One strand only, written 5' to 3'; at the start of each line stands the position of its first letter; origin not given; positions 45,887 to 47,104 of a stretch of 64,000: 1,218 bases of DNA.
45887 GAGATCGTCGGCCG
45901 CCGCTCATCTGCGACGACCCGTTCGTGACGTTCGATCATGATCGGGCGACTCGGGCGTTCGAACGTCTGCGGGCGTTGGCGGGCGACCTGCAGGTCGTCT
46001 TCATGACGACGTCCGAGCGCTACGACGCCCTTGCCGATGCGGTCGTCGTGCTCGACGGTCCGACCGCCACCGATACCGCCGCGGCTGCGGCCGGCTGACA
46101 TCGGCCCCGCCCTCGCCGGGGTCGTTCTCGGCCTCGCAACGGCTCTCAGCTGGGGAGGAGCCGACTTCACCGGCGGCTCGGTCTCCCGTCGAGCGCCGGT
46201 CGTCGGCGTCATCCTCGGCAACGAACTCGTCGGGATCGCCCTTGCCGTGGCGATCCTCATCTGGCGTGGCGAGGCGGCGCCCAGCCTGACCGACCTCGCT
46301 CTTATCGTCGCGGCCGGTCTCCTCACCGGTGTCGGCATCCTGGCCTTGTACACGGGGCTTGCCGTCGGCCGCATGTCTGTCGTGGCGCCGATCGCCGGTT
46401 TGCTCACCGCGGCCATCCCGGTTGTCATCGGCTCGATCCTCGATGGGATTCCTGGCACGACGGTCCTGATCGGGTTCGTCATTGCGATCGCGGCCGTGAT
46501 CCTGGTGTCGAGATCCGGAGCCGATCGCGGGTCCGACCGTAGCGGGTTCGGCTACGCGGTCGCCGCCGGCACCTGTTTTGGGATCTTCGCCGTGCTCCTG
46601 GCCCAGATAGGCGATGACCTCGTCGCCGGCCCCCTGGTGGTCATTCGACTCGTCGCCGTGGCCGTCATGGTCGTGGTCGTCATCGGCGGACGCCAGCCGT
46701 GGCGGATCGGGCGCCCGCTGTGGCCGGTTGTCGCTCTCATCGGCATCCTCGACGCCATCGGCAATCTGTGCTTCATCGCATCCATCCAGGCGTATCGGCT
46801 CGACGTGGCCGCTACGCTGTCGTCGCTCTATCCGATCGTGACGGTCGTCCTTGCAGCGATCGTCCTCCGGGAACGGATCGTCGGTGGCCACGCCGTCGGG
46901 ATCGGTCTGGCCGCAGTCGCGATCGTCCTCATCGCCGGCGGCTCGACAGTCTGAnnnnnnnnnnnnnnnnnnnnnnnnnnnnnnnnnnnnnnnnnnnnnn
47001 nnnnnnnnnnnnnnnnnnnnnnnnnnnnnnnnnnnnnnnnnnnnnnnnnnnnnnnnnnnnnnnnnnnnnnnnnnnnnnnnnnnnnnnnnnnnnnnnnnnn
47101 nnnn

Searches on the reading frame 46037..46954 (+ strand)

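Call 51: search_protein_families(library=pfam, proteins=[window:46037-46954:+], max_evalue=0.0001)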
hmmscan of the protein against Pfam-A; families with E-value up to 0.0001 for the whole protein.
window:46037-46954:+ (305 aa): 1 family
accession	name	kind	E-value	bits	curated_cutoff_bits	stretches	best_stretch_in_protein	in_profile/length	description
PF00892.27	EamA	-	8.9e-18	65.3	28.2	2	170-300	3-134/135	EamA-like transporter family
